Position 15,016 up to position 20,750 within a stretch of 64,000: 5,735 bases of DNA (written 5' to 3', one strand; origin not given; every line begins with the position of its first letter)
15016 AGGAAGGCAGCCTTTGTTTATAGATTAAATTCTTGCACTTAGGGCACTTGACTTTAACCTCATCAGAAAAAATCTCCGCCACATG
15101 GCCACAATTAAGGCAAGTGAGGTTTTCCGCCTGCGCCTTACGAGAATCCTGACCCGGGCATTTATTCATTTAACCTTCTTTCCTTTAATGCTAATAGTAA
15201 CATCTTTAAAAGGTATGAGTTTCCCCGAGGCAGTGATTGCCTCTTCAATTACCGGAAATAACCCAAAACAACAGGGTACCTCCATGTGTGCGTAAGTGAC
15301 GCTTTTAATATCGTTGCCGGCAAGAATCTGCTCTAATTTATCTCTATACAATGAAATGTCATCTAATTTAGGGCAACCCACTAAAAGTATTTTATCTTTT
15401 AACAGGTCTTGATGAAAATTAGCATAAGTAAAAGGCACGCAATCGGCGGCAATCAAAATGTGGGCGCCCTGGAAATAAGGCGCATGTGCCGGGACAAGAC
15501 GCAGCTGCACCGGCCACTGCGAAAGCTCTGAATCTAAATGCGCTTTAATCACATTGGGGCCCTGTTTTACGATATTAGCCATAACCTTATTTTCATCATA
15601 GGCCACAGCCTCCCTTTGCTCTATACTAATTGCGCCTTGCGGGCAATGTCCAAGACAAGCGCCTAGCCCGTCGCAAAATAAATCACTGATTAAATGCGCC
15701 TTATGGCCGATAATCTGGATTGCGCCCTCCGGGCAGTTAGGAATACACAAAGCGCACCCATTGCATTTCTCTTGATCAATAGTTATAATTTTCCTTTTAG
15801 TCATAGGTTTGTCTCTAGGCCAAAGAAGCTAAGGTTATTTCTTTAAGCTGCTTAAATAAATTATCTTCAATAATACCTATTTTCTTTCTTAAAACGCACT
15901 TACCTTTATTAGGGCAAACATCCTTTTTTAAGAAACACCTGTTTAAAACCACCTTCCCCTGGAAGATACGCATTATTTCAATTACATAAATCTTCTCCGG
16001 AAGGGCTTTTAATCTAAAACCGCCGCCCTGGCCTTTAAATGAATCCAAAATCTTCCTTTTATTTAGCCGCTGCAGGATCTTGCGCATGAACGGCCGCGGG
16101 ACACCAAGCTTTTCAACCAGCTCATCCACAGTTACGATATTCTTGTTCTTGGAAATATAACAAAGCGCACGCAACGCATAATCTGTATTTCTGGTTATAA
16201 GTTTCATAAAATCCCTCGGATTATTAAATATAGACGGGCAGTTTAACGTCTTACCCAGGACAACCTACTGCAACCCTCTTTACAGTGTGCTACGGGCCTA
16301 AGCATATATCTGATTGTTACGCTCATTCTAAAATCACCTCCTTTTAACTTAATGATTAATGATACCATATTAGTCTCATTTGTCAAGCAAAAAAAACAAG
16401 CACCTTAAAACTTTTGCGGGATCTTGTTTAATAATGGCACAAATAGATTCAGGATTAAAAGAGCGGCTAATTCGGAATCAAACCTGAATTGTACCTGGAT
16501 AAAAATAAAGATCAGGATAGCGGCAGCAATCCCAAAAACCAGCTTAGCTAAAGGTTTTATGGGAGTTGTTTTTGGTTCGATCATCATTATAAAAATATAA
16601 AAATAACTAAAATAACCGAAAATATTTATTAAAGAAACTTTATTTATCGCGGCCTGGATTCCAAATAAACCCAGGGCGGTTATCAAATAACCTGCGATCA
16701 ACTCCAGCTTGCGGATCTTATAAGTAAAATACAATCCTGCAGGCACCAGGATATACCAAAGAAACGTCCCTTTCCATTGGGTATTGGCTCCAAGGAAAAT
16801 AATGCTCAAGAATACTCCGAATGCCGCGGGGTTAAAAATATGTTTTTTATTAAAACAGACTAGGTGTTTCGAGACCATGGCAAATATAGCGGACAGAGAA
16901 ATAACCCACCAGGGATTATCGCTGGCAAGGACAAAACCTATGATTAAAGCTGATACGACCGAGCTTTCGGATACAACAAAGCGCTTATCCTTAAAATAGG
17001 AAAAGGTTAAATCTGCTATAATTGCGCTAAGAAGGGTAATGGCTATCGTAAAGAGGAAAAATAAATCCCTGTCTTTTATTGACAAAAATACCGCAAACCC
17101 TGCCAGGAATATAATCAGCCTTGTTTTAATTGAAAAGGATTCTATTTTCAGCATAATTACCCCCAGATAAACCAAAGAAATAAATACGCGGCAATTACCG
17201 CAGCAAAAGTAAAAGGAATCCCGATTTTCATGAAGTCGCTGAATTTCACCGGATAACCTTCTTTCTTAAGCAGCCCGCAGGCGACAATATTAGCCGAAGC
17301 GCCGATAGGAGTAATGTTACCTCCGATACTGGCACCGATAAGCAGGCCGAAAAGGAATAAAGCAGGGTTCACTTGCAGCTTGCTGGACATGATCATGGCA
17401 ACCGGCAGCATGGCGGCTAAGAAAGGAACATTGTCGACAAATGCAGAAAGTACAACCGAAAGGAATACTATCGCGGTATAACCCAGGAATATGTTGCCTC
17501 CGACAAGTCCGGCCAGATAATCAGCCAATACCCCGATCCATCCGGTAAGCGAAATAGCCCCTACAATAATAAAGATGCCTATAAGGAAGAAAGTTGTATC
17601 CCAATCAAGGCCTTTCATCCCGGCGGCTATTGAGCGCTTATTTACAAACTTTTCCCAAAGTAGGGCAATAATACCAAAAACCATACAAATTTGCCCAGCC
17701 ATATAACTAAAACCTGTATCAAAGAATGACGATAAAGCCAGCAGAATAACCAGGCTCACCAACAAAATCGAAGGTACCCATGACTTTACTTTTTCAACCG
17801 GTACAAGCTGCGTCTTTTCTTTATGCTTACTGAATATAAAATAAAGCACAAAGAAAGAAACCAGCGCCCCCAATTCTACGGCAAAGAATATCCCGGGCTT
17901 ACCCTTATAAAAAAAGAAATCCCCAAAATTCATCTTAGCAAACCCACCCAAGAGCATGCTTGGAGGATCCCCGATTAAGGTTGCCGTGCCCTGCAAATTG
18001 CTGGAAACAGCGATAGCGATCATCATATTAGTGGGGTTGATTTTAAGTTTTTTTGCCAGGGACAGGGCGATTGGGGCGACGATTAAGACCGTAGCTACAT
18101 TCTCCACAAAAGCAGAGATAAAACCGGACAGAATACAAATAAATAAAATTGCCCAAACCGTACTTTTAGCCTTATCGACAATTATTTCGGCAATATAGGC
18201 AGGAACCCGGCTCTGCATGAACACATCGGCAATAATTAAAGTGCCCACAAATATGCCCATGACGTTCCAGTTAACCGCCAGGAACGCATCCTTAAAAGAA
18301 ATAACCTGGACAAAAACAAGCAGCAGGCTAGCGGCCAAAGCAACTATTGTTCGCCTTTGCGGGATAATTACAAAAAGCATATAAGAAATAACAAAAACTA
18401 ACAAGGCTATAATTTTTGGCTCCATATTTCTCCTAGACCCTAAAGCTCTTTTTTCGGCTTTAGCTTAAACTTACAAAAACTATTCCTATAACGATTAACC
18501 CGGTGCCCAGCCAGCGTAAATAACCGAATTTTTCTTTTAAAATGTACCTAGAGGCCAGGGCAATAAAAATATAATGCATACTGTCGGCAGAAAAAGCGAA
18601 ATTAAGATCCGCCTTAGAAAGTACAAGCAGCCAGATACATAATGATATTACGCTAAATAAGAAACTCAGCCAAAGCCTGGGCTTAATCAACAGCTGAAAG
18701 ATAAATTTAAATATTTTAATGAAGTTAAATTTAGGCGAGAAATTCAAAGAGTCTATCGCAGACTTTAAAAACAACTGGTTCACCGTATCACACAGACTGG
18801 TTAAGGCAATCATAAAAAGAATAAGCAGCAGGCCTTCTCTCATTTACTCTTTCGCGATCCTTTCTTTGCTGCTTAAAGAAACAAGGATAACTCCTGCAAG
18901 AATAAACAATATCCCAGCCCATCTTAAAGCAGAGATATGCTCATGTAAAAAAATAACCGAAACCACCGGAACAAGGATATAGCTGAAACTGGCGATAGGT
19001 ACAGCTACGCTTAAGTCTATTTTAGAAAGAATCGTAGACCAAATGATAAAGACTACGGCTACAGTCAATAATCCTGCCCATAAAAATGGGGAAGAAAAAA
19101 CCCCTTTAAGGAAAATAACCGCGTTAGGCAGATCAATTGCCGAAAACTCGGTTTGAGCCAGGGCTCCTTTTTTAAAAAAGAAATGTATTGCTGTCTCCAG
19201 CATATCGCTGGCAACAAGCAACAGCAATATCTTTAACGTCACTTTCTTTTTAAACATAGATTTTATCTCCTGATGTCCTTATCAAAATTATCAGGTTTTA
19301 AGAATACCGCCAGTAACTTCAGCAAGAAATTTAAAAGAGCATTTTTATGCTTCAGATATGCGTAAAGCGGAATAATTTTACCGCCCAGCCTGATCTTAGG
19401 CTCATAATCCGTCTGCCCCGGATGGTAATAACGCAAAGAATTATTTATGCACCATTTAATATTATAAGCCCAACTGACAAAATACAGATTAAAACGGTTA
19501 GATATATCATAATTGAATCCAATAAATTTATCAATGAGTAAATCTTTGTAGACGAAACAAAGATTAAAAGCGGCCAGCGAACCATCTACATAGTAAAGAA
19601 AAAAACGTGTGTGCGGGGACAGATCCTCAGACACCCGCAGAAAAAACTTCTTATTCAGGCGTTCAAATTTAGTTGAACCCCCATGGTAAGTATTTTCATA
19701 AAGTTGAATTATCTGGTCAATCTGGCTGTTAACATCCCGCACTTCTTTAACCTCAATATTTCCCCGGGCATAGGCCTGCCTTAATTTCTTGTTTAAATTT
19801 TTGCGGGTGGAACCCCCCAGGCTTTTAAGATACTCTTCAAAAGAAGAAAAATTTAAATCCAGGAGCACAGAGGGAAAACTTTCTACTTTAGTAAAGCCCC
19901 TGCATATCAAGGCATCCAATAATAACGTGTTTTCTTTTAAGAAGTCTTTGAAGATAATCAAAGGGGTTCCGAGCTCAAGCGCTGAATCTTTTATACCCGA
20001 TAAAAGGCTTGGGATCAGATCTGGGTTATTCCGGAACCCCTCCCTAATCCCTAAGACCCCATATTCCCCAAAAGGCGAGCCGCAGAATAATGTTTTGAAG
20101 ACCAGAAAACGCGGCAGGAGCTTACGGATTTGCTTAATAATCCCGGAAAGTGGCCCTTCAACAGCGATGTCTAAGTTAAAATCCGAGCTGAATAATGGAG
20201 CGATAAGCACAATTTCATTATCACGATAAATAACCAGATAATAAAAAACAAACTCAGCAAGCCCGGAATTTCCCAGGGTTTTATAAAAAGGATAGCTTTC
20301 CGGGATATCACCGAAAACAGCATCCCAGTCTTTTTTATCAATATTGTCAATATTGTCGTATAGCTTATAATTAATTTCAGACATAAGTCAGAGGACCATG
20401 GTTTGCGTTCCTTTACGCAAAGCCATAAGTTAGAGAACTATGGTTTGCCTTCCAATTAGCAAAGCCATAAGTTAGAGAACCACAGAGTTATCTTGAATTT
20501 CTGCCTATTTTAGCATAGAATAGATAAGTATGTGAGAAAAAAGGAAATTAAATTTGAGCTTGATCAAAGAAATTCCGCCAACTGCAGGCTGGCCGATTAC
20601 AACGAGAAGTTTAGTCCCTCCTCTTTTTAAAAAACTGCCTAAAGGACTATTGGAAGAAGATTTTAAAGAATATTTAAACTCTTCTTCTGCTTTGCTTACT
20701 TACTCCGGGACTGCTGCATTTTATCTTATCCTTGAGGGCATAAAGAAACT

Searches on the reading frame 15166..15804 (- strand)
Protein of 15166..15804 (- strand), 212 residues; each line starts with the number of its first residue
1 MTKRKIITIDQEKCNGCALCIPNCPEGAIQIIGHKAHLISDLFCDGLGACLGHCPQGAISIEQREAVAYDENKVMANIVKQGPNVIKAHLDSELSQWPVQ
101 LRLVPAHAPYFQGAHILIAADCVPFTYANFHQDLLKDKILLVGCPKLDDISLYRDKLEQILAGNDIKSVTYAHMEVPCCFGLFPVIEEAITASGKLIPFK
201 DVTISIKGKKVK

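Call 50: search_protein_families(library=pfam, proteins=[window:15166-15804:-], max_evalue=0.001)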
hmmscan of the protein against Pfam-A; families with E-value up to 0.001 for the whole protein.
window:15166-15804:- (212 aa): 9 families
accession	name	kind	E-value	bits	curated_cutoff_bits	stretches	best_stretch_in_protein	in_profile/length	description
PF00037.32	Fer4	-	5.9e-11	42.1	21.1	1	7-30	1-24/24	4Fe-4S binding domain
PF13237.11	Fer4_10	-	6.3e-08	32.9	25.5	1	7-55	2-53/53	4Fe-4S dicluster domain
PF12838.12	Fer4_7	-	1.1e-07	32.6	27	1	4-28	28-52/52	4Fe-4S dicluster domain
PF12837.12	Fer4_6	-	3.8e-07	30.2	25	1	6-29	1-24/24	4Fe-4S binding domain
PF13187.11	Fer4_9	-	1.5e-06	28.6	27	1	13-59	1-52/52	4Fe-4S dicluster domain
PF14697.11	Fer4_21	-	3.6e-06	27.4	35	1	8-60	2-58/59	4Fe-4S dicluster domain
PF25160.1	LdpA_Fe-S-bd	-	1.9e-05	24.8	27.6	0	9-32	23-46/49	LdpA Fe-S cluster-binding domain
PF13484.11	Fer4_16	-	2.7e-05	25.3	30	0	13-30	1-18/66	4Fe-4S double cluster binding domain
PF12797.12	Fer4_2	-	5.1e-05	23.4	24.5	1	6-26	2-22/22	4Fe-4S binding domain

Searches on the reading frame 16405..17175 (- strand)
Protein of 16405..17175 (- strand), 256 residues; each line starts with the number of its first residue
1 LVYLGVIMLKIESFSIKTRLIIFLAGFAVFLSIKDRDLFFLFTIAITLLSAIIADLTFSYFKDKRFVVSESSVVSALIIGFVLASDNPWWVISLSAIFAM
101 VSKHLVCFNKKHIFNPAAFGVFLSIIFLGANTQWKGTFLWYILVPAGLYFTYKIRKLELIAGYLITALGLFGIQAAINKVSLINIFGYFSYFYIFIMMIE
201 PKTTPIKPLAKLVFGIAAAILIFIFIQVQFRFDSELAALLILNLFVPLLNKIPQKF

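Call 50: search_protein_families(library=pfam, proteins=[window:16405-17175:-], max_evalue=0.001)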
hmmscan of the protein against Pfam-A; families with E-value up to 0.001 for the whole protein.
window:16405-17175:- (256 aa): 1 family
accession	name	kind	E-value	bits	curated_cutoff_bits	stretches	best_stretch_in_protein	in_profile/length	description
PF03116.20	NQR2_RnfD_RnfE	-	8.5e-19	68.5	27.7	2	23-134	23-136/296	NQR2, RnfD, RnfE family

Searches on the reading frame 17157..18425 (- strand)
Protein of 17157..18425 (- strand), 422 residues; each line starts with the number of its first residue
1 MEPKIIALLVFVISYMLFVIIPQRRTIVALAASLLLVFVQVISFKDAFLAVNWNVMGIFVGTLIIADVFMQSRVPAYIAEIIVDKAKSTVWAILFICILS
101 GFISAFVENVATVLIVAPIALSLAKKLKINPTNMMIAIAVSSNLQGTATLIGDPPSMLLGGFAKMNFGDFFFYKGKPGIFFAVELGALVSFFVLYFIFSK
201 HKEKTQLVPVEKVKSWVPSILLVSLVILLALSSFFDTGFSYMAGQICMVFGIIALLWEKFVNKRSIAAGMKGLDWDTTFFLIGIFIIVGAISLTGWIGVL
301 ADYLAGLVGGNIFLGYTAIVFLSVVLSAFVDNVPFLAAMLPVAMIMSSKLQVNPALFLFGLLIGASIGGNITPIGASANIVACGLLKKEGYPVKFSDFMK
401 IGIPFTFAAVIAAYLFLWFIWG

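Call 50: search_protein_families(library=pfam, proteins=[window:17157-18425:-], max_evalue=0.001)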
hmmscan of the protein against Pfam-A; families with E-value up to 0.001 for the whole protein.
window:17157-18425:- (422 aa): 4 families
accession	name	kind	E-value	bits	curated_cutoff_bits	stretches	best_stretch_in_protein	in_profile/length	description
PF03600.22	CitMHS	-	3.4e-62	210.9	31.9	2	15-358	1-332/336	Citrate transporter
PF00939.25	Na_sulph_symp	-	1.5e-16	61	27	2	8-171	273-444/472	Sodium:sulfate symporter transmembrane region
PF02040.21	ArsB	-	6.8e-14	52.5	22.2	1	7-417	2-419/423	Arsenical pump membrane protein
PF06808.19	DctM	-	3.6e-11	43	23.8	2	154-420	147-411/413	Tripartite ATP-independent periplasmic transporter, DctM component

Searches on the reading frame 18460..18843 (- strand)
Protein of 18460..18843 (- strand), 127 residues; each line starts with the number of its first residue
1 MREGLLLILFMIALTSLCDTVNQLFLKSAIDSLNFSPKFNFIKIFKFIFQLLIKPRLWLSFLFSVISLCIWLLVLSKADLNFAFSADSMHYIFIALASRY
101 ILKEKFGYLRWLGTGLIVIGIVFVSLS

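Call 50: search_protein_families(library=pfam, proteins=[window:18460-18843:-], max_evalue=0.001)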
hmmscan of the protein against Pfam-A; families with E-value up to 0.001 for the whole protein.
window:18460-18843:- (127 aa): 2 families
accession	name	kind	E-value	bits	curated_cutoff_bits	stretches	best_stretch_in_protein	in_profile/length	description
PF00892.27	EamA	-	9.6e-06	26.4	28.2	1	56-125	60-134/135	EamA-like transporter family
PF10639.15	TMEM234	-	5.8e-05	23.6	30.1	1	24-124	13-112/113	Putative transmembrane family 234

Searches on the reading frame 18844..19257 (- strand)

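Call 50: search_protein_families(library=pfam, proteins=[window:18844-19257:-], max_evalue=0.001)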
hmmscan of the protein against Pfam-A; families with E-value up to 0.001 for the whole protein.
window:18844-19257:- (137 aa): 2 families
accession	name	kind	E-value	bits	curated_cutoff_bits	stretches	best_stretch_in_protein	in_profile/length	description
PF00892.27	EamA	-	2.1e-08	35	28.2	1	57-127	64-134/135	EamA-like transporter family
PF10639.15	TMEM234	-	7.6e-05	23.2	30.1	1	65-126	50-112/113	Putative transmembrane family 234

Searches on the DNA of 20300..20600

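Call 61: search_rna_families(source=window, start=20300, end=20600, threshold=evalue, max_evalue=1)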
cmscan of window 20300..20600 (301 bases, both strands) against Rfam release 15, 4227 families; matches with E-value up to 1: 0.
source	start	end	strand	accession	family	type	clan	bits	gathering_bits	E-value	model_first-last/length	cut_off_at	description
